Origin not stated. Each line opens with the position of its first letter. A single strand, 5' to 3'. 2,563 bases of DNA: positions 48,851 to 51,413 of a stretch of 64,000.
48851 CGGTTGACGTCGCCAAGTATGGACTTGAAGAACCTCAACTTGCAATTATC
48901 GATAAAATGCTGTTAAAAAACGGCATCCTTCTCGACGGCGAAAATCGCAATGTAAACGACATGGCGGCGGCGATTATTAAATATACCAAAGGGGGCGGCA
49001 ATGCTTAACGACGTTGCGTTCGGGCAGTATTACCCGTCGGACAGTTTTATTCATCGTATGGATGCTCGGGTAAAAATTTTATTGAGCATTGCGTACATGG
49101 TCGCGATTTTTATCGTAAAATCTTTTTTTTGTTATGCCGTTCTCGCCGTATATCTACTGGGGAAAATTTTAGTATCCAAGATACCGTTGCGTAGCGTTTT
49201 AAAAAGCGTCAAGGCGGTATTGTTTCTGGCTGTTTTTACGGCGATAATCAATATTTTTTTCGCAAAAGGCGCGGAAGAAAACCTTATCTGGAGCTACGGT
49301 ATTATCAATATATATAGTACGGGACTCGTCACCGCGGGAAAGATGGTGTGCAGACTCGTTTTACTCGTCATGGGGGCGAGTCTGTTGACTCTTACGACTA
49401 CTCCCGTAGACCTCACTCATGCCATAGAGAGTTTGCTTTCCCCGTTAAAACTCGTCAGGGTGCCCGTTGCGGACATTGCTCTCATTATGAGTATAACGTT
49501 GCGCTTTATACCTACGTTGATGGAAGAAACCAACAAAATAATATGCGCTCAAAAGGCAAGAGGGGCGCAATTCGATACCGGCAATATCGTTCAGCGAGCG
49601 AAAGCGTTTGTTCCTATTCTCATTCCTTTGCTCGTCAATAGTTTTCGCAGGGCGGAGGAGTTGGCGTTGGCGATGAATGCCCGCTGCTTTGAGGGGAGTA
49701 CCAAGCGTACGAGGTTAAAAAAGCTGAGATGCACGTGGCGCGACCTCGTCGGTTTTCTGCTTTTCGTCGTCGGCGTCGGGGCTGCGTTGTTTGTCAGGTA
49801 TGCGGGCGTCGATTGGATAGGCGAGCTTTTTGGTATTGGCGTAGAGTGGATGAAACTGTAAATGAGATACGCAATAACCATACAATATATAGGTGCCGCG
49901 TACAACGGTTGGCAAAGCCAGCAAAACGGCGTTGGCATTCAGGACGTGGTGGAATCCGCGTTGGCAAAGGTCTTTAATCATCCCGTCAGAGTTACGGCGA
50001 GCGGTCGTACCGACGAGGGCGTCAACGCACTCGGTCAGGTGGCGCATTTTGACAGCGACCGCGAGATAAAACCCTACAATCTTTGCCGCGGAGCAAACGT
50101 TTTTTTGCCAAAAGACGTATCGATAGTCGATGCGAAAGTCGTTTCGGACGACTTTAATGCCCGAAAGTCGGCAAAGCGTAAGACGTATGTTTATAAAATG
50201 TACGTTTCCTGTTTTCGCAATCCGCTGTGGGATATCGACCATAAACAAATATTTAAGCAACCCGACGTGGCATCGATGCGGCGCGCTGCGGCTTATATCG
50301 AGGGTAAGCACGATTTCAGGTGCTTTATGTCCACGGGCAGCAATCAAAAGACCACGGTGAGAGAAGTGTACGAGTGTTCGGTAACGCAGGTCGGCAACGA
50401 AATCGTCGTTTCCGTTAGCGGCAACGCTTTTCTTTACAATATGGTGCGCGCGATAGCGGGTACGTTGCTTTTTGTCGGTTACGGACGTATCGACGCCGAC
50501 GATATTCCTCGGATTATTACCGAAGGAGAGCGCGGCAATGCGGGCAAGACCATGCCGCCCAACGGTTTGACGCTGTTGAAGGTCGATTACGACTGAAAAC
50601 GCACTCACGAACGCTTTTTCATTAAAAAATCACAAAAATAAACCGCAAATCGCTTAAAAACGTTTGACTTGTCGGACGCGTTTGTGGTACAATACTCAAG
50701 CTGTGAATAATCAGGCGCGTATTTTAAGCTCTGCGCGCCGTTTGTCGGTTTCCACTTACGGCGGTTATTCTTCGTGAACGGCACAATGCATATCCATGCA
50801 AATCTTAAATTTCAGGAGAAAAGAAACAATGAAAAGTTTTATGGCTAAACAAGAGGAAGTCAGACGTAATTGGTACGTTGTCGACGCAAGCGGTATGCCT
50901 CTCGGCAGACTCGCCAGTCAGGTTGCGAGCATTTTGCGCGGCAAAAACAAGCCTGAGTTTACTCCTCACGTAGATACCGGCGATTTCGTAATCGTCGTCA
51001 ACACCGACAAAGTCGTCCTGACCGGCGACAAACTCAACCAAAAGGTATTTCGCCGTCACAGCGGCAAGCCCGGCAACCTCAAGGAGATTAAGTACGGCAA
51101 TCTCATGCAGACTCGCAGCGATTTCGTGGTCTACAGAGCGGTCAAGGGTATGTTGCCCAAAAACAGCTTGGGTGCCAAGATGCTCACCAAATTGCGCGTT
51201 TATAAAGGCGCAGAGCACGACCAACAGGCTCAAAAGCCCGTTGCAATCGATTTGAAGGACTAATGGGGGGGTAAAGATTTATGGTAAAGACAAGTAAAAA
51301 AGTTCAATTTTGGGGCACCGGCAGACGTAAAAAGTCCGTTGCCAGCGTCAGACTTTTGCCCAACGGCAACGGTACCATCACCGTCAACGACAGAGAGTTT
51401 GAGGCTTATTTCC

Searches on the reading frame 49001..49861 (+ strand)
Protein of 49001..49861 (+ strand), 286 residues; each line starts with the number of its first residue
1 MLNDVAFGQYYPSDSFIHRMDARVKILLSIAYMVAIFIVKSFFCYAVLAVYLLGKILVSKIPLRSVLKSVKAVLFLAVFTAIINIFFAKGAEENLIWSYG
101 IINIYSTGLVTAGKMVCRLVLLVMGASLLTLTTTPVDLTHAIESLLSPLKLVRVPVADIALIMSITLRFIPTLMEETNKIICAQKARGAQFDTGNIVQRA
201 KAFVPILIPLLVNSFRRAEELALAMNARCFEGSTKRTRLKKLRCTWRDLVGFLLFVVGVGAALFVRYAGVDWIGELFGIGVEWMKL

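Call 58: search_protein_families(library=pfam, proteins=[window:49001-49861:+], max_evalue=0.00001)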
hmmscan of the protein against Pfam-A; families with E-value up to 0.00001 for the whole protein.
window:49001-49861:+ (286 aa): 1 family
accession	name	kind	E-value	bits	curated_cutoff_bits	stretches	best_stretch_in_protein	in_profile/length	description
PF02361.21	CbiQ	-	6.6e-44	150.6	25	1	15-236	3-213/216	Cobalt transport protein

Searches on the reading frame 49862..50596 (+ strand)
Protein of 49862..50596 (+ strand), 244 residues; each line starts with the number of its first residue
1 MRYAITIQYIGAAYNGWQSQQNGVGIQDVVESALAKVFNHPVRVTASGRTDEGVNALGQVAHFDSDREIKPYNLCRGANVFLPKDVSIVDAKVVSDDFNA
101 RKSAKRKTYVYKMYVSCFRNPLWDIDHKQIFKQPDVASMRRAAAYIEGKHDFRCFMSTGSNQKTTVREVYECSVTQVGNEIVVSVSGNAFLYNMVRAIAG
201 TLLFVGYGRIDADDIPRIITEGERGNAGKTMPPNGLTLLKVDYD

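Call 58: search_protein_families(library=pfam, proteins=[window:49862-50596:+], max_evalue=0.00001)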
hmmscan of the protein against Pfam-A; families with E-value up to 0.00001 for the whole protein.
window:49862-50596:+ (244 aa): 1 family
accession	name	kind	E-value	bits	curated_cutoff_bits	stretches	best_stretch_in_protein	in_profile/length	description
PF01416.25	PseudoU_synth_1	-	5.2e-41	139.9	23.3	2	142-244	1-108/108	tRNA pseudouridine synthase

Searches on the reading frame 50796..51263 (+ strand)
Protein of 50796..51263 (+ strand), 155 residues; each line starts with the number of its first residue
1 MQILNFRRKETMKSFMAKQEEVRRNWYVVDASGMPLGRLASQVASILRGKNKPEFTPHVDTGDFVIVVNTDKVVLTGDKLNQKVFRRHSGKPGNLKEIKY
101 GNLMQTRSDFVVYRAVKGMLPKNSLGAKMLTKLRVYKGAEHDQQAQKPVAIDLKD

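Call 58: search_protein_families(library=pfam, proteins=[window:50796-51263:+], max_evalue=0.00001)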
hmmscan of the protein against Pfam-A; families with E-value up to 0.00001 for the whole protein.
window:50796-51263:+ (155 aa): 1 family
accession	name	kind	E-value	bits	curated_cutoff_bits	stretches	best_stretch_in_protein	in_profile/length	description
PF00572.24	Ribosomal_L13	-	1.3e-47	161.2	23.8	1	24-141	1-118/119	Ribosomal protein L13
